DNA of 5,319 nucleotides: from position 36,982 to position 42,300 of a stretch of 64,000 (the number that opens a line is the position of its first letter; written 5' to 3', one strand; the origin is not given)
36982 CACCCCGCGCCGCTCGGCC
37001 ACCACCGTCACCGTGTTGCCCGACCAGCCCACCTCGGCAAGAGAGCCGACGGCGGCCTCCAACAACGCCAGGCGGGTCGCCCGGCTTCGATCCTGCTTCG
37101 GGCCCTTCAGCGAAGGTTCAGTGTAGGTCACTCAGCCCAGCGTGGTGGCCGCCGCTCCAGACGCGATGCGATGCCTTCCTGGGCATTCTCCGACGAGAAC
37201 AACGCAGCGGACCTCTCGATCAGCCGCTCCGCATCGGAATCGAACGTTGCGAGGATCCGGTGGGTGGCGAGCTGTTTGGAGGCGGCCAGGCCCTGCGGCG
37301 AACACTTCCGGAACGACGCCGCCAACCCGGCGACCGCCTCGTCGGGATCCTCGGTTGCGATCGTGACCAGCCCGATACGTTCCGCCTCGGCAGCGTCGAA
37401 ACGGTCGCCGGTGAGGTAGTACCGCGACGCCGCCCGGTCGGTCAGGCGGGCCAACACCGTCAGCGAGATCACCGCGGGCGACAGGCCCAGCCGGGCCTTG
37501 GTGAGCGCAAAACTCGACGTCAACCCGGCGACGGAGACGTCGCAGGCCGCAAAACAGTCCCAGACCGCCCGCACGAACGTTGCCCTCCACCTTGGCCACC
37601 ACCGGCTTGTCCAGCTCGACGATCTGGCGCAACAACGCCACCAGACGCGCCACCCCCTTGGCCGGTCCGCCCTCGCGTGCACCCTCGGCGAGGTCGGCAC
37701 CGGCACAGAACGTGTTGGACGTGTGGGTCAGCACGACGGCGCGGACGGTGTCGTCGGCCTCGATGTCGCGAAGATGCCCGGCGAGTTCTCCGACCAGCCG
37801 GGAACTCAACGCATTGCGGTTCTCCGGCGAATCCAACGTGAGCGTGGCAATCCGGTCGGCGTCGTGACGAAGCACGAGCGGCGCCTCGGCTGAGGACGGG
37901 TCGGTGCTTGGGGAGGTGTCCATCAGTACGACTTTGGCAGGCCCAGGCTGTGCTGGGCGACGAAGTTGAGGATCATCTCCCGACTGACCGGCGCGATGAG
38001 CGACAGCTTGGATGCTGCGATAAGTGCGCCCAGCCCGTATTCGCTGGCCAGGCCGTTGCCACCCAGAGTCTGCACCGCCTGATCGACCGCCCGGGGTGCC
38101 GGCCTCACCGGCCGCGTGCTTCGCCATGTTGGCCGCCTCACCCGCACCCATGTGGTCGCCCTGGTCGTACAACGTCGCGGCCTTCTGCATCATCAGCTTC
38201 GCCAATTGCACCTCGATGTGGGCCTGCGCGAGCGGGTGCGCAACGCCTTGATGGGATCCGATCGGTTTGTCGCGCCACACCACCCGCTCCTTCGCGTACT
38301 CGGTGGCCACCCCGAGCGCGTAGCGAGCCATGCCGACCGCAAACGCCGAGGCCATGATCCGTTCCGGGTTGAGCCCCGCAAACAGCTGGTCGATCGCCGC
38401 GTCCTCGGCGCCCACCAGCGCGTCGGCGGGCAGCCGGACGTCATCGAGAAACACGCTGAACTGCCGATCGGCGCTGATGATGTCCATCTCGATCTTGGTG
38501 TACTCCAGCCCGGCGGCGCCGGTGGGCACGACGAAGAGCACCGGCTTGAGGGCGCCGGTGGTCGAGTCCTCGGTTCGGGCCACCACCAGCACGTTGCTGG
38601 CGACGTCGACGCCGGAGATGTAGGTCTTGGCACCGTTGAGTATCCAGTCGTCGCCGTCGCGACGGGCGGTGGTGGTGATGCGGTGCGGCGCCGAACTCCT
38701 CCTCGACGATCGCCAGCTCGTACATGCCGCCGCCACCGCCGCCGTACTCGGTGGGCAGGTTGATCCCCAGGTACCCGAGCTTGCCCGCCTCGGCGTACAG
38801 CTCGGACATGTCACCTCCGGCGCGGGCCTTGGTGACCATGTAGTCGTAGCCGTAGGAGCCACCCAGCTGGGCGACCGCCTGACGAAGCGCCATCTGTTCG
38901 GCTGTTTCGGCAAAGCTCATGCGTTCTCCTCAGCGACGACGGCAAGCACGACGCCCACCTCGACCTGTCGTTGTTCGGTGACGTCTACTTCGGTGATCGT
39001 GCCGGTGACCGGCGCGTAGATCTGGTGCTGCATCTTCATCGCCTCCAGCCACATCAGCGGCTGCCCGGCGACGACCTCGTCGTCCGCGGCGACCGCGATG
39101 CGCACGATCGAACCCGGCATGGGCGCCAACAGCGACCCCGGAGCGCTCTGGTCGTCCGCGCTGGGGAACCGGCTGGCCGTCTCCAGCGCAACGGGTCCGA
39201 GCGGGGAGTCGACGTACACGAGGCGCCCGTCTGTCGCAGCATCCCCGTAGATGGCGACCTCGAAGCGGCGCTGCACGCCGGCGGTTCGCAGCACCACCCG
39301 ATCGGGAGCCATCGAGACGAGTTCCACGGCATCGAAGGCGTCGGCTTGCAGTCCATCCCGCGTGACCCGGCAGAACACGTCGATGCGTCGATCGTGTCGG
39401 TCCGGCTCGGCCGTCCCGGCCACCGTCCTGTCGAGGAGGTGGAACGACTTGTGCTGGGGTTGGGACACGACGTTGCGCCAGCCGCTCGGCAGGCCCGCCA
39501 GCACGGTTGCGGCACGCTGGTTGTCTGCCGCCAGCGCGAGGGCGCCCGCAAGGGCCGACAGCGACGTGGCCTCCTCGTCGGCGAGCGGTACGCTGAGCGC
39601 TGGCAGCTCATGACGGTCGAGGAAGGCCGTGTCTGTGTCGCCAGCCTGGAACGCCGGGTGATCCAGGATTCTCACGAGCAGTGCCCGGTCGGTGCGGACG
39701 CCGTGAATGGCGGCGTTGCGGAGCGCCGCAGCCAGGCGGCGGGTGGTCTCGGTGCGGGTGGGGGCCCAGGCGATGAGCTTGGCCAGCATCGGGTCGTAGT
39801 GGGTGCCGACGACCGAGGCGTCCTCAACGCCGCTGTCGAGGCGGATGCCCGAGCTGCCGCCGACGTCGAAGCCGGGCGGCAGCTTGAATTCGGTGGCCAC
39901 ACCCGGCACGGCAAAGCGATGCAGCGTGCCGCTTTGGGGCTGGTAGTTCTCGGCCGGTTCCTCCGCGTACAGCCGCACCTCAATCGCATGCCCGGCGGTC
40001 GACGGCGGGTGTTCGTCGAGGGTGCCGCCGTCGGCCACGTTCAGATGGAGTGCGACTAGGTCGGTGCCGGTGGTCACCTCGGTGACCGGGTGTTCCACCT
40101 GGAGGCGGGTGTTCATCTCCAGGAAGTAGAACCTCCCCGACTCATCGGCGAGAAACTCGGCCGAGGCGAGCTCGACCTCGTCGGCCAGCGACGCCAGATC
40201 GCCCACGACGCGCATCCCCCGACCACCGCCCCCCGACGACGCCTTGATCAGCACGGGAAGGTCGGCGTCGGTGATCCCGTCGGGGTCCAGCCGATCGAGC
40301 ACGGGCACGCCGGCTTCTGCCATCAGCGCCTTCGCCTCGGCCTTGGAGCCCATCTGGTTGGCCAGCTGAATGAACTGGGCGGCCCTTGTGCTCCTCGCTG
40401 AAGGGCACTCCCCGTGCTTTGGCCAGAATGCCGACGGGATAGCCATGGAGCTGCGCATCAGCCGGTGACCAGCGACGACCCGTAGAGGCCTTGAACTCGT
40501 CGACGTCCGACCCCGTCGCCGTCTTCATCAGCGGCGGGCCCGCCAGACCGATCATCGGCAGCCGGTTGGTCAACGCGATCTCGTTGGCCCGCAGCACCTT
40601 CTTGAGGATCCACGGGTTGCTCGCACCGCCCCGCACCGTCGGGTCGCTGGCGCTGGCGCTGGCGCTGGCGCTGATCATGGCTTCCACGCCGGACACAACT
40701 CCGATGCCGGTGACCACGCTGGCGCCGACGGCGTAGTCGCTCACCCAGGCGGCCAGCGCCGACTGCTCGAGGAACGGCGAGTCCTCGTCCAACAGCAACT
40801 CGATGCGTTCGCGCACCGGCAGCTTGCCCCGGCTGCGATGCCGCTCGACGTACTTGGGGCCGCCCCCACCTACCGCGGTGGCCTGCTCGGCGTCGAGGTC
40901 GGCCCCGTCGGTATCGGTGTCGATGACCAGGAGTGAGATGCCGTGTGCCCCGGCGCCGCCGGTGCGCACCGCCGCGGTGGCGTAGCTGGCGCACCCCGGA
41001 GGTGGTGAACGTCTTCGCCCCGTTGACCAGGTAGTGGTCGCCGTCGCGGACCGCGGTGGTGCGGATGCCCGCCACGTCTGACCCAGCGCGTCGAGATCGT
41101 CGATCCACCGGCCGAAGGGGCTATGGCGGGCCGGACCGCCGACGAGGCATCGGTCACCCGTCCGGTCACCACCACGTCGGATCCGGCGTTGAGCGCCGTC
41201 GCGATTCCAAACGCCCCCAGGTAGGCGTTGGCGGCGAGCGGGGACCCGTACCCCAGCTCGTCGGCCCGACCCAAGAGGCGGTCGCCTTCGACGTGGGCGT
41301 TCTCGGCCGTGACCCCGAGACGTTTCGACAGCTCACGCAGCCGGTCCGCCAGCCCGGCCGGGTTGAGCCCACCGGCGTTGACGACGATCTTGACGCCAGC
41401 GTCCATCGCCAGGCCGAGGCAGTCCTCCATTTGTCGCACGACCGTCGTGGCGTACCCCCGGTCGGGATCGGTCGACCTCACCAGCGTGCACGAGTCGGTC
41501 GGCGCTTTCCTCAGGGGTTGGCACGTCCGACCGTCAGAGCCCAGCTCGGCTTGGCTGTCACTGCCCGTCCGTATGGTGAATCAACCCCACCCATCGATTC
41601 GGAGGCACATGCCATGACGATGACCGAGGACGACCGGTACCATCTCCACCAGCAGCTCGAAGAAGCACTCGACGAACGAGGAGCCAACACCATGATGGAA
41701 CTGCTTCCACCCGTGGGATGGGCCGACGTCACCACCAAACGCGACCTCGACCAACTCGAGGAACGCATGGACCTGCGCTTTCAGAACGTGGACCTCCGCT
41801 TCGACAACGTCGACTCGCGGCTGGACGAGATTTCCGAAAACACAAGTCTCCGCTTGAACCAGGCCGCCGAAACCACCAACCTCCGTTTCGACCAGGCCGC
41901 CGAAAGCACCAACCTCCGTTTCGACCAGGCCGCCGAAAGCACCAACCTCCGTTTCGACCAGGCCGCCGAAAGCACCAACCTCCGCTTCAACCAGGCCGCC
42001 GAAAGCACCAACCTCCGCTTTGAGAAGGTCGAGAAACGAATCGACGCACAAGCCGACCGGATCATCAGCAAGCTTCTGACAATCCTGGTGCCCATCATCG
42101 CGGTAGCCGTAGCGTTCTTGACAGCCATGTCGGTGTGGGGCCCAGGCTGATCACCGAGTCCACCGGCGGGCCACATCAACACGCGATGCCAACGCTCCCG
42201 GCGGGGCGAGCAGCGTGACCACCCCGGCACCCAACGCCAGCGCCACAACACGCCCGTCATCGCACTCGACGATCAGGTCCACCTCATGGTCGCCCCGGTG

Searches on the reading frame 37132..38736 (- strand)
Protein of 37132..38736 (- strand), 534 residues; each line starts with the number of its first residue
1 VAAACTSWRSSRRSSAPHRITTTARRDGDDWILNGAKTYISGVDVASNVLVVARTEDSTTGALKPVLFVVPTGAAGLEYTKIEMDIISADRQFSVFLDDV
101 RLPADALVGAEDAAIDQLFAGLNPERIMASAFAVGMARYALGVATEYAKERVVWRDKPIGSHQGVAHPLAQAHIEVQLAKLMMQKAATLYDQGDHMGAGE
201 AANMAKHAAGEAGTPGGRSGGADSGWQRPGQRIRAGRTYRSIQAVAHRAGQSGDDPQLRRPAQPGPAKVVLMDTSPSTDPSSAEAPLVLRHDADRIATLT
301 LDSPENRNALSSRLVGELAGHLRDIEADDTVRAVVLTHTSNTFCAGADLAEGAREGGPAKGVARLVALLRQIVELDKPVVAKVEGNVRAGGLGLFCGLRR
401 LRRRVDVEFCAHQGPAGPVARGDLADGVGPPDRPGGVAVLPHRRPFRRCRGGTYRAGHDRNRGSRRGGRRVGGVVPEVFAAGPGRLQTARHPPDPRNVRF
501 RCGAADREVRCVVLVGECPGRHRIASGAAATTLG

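Call 72: search_protein_families(library=pfam, proteins=[window:37132-38736:-], max_evalue=0.001)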
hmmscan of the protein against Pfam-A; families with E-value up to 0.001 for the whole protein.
window:37132-38736:- (534 aa): 5 families
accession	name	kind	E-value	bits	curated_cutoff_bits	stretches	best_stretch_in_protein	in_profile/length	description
PF00378.25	ECH_1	-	2.5e-21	76.6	27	1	295-394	5-106/251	Enoyl-CoA hydratase/isomerase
PF00441.29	Acyl-CoA_dh_1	-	1.1e-17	65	22.4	1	120-212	9-98/150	Acyl-CoA dehydrogenase, C-terminal domain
PF16113.10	ECH_2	-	5e-13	49.7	27.2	1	297-397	2-108/335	Enoyl-CoA hydratase/isomerase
PF02770.24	Acyl-CoA_dh_M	-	5.5e-11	42.9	33.3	1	18-83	14-79/97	Acyl-CoA dehydrogenase, middle domain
PF08028.16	Acyl-CoA_dh_2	-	1.2e-06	29.3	22.7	1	127-196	1-75/134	Acyl-CoA dehydrogenase, C-terminal domain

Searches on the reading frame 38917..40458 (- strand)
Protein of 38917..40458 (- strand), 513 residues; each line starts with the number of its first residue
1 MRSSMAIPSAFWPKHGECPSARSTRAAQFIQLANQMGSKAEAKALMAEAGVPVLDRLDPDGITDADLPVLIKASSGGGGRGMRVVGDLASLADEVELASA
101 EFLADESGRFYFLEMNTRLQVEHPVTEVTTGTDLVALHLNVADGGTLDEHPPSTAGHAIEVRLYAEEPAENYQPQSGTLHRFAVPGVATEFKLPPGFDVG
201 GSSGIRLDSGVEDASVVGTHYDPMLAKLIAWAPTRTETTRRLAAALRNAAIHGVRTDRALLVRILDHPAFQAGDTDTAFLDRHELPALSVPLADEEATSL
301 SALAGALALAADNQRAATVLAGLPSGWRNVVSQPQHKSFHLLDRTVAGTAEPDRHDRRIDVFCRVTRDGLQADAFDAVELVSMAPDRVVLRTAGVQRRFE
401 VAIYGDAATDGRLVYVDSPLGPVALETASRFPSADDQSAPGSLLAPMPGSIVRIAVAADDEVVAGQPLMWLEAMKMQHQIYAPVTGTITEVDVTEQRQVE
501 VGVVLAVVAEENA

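Call 72: search_protein_families(library=pfam, proteins=[window:38917-40458:-], max_evalue=0.001)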
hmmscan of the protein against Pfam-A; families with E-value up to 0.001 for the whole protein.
window:38917-40458:- (513 aa): 5 families
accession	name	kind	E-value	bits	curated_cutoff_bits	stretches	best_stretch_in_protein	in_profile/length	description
PF02785.25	Biotin_carb_C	-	3.8e-29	101.4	32.4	1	160-281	1-107/108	Biotin carboxylase C-terminal domain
PF02786.22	CPSase_L_D2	-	1.7e-21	77.2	19.8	2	100-149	160-210/211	Carbamoyl-phosphate synthase L chain, ATP binding domain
PF00364.28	Biotin_lipoyl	-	2.1e-14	53.5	22.1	1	444-507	4-72/73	Biotin-requiring enzyme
PF21139.3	BT_MCC_alpha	-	9.8e-07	29.6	31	1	303-407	6-101/118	Methylcrotonyl-CoA carboxylase, alpha-subunit, BT domain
PF05896.17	NQRA_N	-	0.0005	20.7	25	0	452-500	40-87/94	NqrA N-terminal barrel-sandwich hybrid domain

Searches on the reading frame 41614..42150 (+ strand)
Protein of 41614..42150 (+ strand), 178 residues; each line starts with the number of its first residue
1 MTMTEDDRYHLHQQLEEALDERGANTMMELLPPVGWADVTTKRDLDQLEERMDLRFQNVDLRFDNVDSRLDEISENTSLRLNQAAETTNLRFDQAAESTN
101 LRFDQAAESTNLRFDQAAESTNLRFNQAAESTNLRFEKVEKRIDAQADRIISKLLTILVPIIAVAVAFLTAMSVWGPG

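Call 4: search_protein_families(library=pfam, proteins=[window:41614-42150:+], max_evalue=1)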
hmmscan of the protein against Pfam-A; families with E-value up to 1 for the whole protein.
window:41614-42150:+ (178 aa): 10 families
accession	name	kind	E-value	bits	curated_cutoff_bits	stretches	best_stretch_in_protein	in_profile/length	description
PF01519.22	DUF16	-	0.0021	19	40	1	6-116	16-101/104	Protein of unknown function DUF16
PF03550.21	LolB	-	0.0087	16.6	23.7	1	93-161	14-82/151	Outer membrane lipoprotein LolB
PF02601.20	Exonuc_VII_L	-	0.04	13.9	35.9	1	11-146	145-269/315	Exonuclease VII, large subunit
PF25351.1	PH_BUD3_C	-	0.047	14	27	1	72-153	74-154/175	BUD3 C-terminal PH domain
PF20361.3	DUF6656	-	0.065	13.2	27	0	97-134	27-64/182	Family of unknown function (DUF6656)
PF08066.17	PMC2NT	-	0.082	13.9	23.3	1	33-74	49-90/91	PMC2NT (NUC016) domain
PF08220.18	HTH_DeoR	-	0.091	13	21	1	12-51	2-41/57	DeoR-like helix-turn-helix domain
PF15147.11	DUF4578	-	0.093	13.9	27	0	38-96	60-115/126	Domain of unknown function (DUF4578)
PF01442.23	Apolipoprotein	-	0.21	11.7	90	1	53-149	80-176/190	Apolipoprotein A1/A4/E domain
PF13040.11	Fur_reg_FbpB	-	0.43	10.6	25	0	45-57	26-38/39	Fur-regulated basic protein B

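Call 5: search_protein_families(library=ncbifam, proteins=[window:41614-42150:+], max_evalue=1)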
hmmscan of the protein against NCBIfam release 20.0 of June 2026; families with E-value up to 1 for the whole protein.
window:41614-42150:+ (178 aa): 4 families
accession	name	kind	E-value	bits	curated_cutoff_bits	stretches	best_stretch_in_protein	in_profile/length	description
NF053723.1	BCAL1086_gp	subfamily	0.0022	18.5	50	1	68-135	29-97/121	BCAL1086 family glycoprotein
TIGR01837.1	PHA_granule_1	subfamily_domain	0.026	14.6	94.7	1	109-154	45-90/118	poly(hydroxyalkanoate) granule-associated protein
NF033147.1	GXX_rpt_CTERM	domain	0.055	13.4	50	0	118-136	19-37/132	Gly-Xaa-Xaa repeat protein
TIGR02209.1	ftsL_broad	equivalog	0.15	12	42.45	1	74-107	45-79/85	cell division protein FtsL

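Call 60: search_protein_families(library=phrogs, proteins=[window:41614-42150:+], max_evalue=0.01)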
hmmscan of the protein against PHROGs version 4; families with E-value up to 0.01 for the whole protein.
window:41614-42150:+ (178 aa): 5 families
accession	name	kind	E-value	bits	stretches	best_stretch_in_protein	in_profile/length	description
phrog_6701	-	unknown function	1.4e-05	25.9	1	47-163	64-164/169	-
phrog_9415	-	unknown function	0.00024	22.1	1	37-167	40-166/168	-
phrog_5553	-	unknown function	0.00066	20.9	1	43-90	31-78/114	-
phrog_17872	-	unknown function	0.0036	18.8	0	36-107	38-88/100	-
phrog_20449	-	unknown function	0.0066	16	1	80-133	371-424/663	-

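Call 61: search_protein_families(library=padloc, proteins=[window:41614-42150:+], max_evalue=0.01)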
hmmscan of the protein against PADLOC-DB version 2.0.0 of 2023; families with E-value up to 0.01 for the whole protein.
window:41614-42150:+ (178 aa): 0 families

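Call 74: find_homologous_proteins(query=window:41614-42150:+, max_evalue=1e-10)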
Query window:41614-42150:+ (178 aa): 140 proteins with E <= 1e-10 among 5339 candidates; the best 120 are listed.
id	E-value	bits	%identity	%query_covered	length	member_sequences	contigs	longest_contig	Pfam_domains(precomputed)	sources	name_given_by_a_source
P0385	4.8e-107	373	100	100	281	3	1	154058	PF00501.35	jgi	jgi:hypothetical protein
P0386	4.8e-96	337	80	100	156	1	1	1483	-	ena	-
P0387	1.0e-95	336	81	100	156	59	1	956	-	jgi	-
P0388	2.2e-92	325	76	100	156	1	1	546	-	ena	-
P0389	5.2e-90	317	76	100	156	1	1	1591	-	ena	-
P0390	1.4e-88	313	81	100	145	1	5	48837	-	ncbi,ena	-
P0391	2.5e-88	312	80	100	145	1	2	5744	-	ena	-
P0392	1.1e-87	310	78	100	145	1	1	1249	-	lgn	-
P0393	3.2e-87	308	80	100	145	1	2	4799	-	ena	-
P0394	1.0e-86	307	81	100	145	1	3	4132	-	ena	-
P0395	1.6e-86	306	78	100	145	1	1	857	-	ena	-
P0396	2.3e-85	302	80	100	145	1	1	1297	-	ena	-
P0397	4.2e-83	295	77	100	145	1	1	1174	-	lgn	-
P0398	2.1e-81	289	83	100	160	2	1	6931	-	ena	-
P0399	4.9e-79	282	77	100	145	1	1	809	-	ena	-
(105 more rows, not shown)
